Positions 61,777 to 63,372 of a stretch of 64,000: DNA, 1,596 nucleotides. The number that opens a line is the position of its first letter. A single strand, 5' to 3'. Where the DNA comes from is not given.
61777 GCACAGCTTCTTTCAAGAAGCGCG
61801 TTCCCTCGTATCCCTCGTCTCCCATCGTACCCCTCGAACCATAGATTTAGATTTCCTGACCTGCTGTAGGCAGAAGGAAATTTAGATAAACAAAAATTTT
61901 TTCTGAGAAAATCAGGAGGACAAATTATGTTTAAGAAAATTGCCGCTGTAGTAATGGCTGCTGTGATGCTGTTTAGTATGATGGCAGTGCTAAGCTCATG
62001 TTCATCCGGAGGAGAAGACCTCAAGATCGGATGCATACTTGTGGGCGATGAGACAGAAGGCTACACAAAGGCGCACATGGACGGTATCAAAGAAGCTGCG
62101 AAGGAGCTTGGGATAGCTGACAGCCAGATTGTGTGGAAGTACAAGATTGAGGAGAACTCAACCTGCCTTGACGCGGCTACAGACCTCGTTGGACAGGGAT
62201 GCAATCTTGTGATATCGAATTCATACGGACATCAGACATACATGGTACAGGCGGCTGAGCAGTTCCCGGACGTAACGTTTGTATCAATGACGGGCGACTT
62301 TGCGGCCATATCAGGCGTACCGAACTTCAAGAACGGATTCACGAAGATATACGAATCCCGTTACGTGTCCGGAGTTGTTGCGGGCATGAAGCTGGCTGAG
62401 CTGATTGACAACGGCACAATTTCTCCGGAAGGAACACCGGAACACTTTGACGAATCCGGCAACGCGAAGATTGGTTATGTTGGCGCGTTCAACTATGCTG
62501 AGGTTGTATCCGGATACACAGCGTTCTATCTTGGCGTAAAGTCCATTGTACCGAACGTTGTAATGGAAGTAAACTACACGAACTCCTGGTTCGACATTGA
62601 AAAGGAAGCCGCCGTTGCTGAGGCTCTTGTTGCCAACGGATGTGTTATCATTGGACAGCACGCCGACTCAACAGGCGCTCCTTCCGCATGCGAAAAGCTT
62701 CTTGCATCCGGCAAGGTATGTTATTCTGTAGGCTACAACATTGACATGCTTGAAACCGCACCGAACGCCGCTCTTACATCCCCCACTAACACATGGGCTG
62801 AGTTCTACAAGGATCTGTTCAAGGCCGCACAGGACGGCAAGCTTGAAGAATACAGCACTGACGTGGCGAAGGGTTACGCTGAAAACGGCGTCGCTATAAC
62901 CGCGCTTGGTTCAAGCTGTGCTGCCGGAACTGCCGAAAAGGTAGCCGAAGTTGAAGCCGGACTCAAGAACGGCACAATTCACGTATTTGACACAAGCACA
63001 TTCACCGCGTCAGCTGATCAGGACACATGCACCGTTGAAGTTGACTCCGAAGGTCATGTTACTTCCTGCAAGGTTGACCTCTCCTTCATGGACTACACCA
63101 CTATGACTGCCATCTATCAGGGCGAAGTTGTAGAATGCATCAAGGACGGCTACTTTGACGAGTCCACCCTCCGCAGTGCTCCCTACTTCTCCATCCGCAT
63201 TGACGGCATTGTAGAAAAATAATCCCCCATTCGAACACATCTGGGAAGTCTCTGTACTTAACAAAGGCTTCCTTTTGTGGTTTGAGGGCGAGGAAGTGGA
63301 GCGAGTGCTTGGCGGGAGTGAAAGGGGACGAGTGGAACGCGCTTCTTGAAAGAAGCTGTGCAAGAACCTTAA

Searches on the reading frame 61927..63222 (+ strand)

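Call 55: search_protein_families(library=pfam, proteins=[window:61927-63222:+], max_evalue=0.00001)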
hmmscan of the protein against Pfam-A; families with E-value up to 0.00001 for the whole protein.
window:61927-63222:+ (431 aa): 1 family
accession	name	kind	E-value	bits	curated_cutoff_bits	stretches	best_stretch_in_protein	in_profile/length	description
PF02608.20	Bmp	-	4.1e-23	82.3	24.1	1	44-331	15-275/301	ABC transporter substrate-binding protein PnrA-like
